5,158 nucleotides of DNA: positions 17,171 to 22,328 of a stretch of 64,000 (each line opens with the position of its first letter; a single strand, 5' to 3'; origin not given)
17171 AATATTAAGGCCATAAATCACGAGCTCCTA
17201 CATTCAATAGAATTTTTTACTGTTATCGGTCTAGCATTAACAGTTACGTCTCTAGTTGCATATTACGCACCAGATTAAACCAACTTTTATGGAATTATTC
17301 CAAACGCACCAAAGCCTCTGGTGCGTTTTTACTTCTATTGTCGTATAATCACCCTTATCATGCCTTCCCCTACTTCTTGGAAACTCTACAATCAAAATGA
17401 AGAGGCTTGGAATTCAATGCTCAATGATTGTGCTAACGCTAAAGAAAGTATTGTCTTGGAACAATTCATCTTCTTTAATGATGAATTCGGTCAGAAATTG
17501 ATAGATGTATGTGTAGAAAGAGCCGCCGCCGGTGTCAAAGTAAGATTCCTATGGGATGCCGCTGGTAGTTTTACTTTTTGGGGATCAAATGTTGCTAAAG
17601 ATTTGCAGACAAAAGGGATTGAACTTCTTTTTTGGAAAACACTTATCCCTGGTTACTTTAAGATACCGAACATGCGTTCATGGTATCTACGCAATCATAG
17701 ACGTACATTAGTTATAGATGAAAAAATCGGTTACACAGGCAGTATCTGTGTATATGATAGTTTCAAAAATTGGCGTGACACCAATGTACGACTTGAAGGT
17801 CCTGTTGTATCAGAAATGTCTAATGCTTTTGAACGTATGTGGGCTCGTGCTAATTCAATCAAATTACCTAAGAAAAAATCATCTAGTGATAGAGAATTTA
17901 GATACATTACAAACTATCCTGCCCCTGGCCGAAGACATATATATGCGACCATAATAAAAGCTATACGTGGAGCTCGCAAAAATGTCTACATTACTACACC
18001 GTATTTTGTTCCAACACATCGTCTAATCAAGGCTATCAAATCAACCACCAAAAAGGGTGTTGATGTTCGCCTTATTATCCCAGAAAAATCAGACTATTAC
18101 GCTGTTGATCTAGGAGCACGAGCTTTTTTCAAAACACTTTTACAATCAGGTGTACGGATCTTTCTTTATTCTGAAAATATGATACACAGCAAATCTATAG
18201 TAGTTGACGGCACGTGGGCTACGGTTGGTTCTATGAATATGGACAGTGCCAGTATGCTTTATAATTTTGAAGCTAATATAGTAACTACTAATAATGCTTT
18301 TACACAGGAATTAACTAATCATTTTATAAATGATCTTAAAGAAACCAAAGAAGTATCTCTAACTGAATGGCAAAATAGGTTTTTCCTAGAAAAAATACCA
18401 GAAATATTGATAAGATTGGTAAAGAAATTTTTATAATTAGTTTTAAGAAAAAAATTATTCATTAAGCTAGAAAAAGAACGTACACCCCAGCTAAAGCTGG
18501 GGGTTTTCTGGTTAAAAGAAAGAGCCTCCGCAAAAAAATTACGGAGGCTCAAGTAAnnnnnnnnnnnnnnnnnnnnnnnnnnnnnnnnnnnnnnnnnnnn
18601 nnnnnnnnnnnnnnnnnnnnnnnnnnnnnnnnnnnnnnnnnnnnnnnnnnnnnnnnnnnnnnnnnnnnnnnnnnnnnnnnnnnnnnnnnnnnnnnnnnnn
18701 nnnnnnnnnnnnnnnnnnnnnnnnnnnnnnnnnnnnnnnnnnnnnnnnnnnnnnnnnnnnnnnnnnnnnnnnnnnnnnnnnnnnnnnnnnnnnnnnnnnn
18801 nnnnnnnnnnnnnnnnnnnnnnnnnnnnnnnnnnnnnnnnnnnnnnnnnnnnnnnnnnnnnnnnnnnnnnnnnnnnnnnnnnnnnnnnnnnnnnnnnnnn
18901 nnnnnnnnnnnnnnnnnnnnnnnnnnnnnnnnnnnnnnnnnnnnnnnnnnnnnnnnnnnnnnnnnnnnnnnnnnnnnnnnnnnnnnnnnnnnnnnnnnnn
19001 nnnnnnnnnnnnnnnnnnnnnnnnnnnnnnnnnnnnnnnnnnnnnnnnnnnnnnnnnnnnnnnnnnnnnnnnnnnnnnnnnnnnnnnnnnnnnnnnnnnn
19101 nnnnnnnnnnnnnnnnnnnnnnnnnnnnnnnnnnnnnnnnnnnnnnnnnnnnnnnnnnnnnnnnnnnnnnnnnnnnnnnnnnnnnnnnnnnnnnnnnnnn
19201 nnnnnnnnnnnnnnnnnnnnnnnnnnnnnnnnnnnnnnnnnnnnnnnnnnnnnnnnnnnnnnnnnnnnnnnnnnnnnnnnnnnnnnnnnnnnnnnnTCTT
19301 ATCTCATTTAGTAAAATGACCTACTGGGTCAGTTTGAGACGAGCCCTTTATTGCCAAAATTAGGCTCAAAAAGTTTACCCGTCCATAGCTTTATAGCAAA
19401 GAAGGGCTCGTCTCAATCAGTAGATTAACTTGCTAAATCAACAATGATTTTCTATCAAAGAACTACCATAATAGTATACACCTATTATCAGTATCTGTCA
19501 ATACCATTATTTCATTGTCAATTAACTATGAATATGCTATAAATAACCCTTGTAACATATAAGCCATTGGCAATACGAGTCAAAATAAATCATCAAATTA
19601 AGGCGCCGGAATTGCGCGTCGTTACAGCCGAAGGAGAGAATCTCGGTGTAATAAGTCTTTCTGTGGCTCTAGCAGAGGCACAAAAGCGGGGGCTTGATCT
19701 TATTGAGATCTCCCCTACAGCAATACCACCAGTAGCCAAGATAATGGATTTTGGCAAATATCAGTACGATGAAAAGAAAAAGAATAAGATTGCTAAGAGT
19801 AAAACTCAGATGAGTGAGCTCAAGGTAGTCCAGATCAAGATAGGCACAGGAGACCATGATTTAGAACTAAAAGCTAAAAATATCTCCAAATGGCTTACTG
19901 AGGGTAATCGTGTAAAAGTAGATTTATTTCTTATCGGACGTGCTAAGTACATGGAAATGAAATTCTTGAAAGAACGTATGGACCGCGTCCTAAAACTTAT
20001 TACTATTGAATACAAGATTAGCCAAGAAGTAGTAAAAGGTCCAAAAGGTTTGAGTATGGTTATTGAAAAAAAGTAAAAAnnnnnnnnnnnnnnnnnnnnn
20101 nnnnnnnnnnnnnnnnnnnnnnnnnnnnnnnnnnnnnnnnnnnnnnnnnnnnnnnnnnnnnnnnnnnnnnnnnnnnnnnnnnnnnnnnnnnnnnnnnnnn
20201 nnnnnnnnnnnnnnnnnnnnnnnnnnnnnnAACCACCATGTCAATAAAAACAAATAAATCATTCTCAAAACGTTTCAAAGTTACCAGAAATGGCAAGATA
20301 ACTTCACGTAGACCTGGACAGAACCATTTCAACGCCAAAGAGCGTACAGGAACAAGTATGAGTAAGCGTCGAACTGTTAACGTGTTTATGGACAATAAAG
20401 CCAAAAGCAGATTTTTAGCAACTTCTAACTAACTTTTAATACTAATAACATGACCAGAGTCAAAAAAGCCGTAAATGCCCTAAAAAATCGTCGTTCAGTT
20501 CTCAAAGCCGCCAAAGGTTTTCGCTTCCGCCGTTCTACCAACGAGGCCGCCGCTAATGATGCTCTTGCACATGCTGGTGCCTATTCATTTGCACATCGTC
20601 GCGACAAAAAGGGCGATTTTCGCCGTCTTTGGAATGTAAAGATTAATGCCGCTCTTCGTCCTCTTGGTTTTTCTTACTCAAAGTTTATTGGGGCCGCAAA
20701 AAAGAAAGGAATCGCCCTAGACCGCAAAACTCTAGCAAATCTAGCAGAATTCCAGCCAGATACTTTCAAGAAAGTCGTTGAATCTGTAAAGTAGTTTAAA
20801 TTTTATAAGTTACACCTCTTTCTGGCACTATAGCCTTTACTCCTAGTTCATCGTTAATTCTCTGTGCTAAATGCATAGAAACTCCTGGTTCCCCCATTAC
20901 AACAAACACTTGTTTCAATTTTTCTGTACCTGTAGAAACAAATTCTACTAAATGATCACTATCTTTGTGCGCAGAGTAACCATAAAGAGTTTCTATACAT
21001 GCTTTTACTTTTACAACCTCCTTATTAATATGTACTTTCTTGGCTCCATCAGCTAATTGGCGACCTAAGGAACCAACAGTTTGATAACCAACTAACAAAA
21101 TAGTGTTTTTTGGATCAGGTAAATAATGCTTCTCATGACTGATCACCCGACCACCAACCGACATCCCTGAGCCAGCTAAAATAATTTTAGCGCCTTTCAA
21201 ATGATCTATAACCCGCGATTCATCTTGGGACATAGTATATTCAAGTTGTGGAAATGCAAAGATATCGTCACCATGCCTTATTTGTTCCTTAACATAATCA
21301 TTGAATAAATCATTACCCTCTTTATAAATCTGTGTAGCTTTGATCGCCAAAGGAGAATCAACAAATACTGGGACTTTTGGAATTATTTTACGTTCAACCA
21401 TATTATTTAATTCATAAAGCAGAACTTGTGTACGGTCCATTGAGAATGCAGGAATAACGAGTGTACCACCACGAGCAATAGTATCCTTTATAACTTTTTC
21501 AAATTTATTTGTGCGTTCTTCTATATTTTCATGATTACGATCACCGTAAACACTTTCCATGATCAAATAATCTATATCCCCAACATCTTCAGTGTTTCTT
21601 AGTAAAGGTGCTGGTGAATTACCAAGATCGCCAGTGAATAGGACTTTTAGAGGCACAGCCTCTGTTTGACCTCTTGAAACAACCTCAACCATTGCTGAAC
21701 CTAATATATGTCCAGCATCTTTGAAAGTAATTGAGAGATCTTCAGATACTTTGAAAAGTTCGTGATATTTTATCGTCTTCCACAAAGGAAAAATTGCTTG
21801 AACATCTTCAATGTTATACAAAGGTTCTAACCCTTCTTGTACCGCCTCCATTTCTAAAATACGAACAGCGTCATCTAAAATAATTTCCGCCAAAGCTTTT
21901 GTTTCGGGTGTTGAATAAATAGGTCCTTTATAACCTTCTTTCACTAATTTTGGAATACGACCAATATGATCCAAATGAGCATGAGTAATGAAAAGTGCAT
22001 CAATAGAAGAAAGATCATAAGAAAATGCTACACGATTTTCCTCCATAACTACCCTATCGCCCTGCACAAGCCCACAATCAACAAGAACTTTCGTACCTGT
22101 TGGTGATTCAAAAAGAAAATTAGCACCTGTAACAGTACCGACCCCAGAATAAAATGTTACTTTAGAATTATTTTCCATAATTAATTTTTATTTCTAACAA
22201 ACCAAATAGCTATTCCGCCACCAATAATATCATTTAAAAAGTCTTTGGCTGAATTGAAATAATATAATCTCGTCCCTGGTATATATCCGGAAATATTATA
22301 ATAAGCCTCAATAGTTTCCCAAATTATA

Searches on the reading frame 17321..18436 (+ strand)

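Call 34: search_protein_families(library=pfam, proteins=[window:17321-18436:+], max_evalue=0.001)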
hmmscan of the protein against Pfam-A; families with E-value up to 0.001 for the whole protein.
window:17321-18436:+ (371 aa): 2 families
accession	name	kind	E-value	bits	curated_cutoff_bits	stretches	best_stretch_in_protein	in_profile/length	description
PF13091.12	PLDc_2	-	4.4e-43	146.7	27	2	211-338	1-131/132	PLD-like domain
PF00614.28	PLDc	-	1.3e-08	34.9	21.9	1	289-310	6-27/28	Phospholipase D Active site motif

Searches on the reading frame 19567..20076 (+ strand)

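Call 34: search_protein_families(library=pfam, proteins=[window:19567-20076:+], max_evalue=0.001)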
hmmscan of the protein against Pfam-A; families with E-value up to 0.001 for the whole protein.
window:19567-20076:+ (169 aa): 2 families
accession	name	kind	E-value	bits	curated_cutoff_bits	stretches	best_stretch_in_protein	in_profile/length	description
PF05198.21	IF3_N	-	9.8e-28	96.6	26.9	1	7-74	1-68/70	Translation initiation factor IF-3, N-terminal domain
PF00707.27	IF3_C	-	4.5e-11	43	34.8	1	84-168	2-85/86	Translation initiation factor IF-3, C-terminal domain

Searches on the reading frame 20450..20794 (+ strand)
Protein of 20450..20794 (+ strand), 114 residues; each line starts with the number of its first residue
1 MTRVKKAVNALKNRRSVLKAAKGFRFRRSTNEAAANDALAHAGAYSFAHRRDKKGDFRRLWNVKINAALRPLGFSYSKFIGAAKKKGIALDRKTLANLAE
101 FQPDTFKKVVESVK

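Call 34: search_protein_families(library=pfam, proteins=[window:20450-20794:+], max_evalue=0.001)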
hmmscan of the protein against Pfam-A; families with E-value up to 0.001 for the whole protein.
window:20450-20794:+ (114 aa): 1 family
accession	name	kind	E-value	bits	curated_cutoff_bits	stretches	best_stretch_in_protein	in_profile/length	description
PF00453.23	Ribosomal_L20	-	5.9e-31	107.2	30.8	1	3-108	1-106/107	Ribosomal protein L20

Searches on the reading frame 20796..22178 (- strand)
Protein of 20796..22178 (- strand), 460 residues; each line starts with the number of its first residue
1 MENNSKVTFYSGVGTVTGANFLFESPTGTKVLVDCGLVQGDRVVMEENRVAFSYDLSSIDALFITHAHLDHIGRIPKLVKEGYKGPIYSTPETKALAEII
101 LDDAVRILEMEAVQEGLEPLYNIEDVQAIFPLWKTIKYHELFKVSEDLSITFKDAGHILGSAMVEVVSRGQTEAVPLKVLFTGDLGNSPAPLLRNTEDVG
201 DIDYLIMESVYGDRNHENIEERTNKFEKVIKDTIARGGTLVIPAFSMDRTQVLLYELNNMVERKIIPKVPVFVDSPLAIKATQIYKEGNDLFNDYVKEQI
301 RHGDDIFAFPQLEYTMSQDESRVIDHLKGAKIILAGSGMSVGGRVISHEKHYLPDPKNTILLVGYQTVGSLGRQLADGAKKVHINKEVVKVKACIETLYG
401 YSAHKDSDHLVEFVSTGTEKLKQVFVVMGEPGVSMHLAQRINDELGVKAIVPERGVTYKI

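Call 34: search_protein_families(library=pfam, proteins=[window:20796-22178:-], max_evalue=0.001)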
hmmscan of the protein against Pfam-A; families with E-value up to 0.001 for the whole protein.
window:20796-22178:- (460 aa): 6 families
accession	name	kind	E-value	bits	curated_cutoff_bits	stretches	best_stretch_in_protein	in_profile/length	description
PF10996.14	Beta-Casp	-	3.9e-33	115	27.7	1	250-375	1-120/120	Beta-Casp domain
PF16661.11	Lactamase_B_6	-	3.8e-13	49.7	27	1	28-167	6-150/193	Metallo-beta-lactamase superfamily domain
PF00753.33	Lactamase_B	-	1.2e-11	45.4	22.7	1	21-106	9-91/196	Metallo-beta-lactamase superfamily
PF07521.17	RMMBL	-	1.5e-09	38.1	21.6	1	389-452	2-63/63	Zn-dependent metallo-hydrolase RNA specificity domain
PF12706.13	Lactamase_B_2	-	1.9e-08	34.6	27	1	29-208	1-163/200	Beta-lactamase superfamily domain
PF23023.1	Anti-Pycsar_Apyc1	-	0.00072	19.5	50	0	27-129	28-125/250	Anti-Pycsar protein Apyc1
